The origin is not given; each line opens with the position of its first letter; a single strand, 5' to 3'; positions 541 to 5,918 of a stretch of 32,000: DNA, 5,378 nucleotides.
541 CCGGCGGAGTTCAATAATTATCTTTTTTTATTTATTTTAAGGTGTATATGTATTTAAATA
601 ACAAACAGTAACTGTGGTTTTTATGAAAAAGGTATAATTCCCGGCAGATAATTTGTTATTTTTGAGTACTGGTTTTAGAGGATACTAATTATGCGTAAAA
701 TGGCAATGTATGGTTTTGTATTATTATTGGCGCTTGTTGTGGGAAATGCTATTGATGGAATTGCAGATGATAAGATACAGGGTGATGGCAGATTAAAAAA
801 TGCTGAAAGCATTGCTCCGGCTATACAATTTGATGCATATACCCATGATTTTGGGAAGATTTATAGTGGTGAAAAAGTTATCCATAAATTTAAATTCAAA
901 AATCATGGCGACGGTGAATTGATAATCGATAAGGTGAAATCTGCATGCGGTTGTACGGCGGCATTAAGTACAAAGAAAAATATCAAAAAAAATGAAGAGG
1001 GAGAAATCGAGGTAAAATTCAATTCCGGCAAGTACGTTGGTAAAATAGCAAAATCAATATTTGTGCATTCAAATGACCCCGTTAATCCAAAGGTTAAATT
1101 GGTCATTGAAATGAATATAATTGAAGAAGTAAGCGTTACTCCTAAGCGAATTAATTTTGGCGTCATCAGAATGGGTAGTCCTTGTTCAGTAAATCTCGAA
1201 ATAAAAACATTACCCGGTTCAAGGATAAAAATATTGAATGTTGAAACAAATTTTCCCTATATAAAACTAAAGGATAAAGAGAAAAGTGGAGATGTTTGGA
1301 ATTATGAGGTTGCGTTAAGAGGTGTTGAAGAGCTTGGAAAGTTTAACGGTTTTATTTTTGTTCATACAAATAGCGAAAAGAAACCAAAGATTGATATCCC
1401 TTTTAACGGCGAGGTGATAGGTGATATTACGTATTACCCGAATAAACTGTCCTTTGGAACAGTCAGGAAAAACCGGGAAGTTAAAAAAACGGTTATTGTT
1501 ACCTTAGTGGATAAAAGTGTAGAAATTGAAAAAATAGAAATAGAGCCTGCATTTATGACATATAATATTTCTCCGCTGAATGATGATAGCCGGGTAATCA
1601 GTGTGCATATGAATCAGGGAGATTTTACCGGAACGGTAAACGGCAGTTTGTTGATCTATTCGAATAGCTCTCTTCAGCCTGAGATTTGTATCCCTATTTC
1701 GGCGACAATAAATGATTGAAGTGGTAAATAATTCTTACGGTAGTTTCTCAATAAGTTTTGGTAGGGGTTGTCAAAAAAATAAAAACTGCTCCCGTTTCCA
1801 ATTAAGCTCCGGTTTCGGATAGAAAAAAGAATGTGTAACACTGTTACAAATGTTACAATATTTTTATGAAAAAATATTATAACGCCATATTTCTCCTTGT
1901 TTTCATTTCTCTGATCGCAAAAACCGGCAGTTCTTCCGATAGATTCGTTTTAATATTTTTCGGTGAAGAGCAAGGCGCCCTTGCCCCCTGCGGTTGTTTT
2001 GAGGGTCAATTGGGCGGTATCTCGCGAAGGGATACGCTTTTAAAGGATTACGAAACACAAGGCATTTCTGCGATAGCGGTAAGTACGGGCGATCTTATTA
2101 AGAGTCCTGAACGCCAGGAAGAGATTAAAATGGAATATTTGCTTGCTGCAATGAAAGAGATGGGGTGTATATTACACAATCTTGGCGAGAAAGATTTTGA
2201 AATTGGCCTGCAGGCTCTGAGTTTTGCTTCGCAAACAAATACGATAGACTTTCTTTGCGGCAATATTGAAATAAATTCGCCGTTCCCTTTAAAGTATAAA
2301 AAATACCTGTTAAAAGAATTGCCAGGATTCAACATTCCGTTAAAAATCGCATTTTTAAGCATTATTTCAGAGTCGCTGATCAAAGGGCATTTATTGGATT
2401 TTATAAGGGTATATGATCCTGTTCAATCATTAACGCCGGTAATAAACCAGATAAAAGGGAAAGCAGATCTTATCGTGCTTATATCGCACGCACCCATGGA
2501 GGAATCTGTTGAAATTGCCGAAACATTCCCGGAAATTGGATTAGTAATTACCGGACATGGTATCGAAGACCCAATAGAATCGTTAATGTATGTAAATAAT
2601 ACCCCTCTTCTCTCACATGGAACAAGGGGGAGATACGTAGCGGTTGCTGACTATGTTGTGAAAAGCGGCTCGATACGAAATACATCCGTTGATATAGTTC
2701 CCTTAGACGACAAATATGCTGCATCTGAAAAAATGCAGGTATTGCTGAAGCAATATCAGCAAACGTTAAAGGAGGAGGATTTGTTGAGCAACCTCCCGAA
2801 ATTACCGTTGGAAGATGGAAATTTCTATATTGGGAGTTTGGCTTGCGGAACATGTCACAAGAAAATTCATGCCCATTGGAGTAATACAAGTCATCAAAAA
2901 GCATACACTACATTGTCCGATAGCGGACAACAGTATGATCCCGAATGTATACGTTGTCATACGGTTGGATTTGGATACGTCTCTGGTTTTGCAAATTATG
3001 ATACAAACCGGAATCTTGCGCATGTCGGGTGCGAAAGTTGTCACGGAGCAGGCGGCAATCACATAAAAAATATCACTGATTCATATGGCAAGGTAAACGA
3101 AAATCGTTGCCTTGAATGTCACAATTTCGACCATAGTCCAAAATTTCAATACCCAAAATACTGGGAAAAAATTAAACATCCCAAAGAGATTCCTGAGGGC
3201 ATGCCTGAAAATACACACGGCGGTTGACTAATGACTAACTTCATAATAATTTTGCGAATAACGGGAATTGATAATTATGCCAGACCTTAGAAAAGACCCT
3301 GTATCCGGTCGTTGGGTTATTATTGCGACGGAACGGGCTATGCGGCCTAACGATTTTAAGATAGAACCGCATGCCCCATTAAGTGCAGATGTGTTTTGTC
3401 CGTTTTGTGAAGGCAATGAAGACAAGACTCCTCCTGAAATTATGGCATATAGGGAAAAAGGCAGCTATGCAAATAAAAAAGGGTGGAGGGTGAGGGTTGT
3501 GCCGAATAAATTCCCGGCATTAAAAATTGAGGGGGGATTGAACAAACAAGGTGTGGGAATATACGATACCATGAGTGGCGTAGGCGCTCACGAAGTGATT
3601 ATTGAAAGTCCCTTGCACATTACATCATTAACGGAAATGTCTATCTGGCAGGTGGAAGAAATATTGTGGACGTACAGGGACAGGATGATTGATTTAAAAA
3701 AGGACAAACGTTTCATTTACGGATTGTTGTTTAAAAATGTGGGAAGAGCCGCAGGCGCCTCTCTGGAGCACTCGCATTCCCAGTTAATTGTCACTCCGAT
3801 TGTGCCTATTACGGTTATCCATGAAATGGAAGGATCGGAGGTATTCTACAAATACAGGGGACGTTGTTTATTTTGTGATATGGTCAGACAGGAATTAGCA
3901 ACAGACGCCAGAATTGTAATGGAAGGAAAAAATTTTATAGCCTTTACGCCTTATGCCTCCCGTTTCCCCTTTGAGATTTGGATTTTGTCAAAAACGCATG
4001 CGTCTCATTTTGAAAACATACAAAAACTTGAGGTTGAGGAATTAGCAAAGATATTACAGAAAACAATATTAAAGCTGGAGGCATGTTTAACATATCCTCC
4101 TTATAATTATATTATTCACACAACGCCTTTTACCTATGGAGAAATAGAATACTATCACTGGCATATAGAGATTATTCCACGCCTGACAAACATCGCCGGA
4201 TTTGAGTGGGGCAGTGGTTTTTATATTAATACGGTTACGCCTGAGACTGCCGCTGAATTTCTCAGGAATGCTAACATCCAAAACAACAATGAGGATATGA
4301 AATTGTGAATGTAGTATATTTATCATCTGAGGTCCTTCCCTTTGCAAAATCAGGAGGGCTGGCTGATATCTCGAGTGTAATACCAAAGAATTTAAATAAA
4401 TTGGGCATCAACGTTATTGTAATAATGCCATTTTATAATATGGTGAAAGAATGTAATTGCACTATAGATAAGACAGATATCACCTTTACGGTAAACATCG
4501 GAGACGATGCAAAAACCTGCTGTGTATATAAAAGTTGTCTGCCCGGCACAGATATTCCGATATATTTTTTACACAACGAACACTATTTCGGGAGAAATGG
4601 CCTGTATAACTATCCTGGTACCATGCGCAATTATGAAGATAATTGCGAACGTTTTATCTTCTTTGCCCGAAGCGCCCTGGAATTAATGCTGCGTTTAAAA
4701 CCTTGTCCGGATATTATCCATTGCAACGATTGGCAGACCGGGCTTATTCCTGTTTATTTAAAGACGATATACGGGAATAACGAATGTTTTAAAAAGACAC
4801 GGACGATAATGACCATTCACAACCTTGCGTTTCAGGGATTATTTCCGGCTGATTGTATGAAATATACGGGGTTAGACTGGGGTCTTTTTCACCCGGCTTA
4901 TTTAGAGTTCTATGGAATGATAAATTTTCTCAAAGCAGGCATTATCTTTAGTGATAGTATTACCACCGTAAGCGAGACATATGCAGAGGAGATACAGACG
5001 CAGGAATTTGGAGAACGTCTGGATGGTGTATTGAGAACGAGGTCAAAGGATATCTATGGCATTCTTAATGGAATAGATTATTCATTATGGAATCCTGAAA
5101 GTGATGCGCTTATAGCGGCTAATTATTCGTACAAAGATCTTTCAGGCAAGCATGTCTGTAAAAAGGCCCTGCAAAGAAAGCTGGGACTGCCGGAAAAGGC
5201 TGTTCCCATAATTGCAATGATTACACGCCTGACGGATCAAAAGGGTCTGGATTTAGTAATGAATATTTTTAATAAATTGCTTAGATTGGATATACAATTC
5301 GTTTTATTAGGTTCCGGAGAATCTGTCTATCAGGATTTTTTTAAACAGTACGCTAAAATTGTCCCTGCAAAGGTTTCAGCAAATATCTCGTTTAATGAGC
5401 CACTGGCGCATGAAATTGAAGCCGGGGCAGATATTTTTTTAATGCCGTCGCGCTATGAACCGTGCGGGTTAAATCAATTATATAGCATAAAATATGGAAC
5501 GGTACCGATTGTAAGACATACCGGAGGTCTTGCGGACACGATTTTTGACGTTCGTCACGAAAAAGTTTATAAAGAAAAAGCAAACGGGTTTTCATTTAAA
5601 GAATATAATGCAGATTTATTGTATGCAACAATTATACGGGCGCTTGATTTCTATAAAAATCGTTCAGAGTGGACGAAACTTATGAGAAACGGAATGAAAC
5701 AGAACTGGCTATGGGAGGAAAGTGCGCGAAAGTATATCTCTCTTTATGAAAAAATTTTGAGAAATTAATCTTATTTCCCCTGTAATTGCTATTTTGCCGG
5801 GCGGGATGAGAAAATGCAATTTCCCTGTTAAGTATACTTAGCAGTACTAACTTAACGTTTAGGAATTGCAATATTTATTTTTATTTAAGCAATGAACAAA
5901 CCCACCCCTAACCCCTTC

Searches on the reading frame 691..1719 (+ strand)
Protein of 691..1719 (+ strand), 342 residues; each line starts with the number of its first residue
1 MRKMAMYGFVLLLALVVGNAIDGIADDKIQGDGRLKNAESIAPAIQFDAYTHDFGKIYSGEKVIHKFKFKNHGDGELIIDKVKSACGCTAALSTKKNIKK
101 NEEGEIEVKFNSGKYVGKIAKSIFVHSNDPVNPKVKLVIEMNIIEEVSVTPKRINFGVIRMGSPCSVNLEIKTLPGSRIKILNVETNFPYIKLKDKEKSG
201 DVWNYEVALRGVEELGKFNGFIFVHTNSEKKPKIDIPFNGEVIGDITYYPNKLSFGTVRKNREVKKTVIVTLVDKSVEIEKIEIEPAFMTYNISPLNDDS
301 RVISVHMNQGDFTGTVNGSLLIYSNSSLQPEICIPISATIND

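Call 16: search_protein_families(library=pfam, proteins=[window:691-1719:+], max_evalue=0.001)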
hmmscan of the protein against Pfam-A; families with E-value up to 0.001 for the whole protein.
window:691-1719:+ (342 aa): 2 families
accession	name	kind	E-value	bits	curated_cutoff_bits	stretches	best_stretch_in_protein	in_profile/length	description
PF07610.17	DUF1573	-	5.8e-30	103.6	26.1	1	45-140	1-95/98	Protein of unknown function (DUF1573)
PF22544.2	HYDIN_VesB_CFA65-like_Ig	-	2.6e-19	69.8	25.5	1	43-140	1-98/100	HYDIN/CFA65/VesB-like, Ig-like domain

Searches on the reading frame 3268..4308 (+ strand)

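Call 16: search_protein_families(library=pfam, proteins=[window:3268-4308:+], max_evalue=0.001)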
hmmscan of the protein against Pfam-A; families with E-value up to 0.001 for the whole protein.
window:3268-4308:+ (346 aa): 6 families
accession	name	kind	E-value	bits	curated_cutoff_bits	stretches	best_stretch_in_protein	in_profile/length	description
PF16268.10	DUF4921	-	1.9e-14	53.9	28.5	1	135-330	206-391/425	Domain of unknown function (DUF4921)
PF02744.22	GalP_UDP_tr_C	-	1.8e-12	47.8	29.2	1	195-333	10-154/165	Galactose-1-phosphate uridyl transferase, C-terminal domain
PF01087.27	GalP_UDP_transf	-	5.2e-12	47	22.1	1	5-180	12-184/184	Galactose-1-phosphate uridyl transferase, N-terminal domain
PF16285.10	DUF4931_N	-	1.9e-06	28.4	24.1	1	109-174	54-119/124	Domain of unknown function (DUF4931) N-terminal domain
PF01230.28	HIT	-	1.2e-05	26.3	21.5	1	212-300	4-92/98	HIT domain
PF19327.4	Ap4A_phos_N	-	0.00094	19.2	23.1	0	150-180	134-164/177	Ap4A phosphorylase N-terminal domain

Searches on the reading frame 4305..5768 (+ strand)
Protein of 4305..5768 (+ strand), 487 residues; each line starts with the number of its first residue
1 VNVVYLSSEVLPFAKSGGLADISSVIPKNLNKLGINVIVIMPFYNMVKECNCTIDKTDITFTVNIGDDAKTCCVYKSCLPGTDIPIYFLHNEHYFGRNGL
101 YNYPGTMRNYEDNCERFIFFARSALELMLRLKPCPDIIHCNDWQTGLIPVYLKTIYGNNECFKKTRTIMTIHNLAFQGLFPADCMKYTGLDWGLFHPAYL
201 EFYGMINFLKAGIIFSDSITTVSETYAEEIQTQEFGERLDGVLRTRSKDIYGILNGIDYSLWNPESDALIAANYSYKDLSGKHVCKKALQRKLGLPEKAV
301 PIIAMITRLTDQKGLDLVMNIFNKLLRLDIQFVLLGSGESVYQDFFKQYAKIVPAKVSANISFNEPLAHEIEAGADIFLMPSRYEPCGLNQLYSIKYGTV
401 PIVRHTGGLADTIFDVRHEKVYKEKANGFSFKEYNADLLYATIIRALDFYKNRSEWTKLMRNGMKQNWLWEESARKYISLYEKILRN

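Call 16: search_protein_families(library=pfam, proteins=[window:4305-5768:+], max_evalue=0.001)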
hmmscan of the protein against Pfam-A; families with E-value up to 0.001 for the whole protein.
window:4305-5768:+ (487 aa): 5 families
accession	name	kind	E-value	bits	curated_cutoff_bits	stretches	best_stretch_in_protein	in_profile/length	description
PF08323.17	Glyco_transf_5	-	7.1e-85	285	22.7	1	2-244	1-238/239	Starch synthase catalytic domain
PF00534.26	Glycos_transf_1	-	3e-15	56.6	26.4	1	292-458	8-167/172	Glycosyl transferases group 1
PF13692.12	Glyco_trans_1_4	-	8.8e-10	39.4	27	1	301-447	2-140/142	Glycosyl transferases group 1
PF20706.3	GT4-conflict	-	2.1e-05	24.1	26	1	296-476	193-384/385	Family 4 Glycosyltransferase in conflict systems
PF13439.12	Glyco_transf_4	-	0.00025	21.5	28.5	0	106-232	46-150/170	Glycosyltransferase Family 4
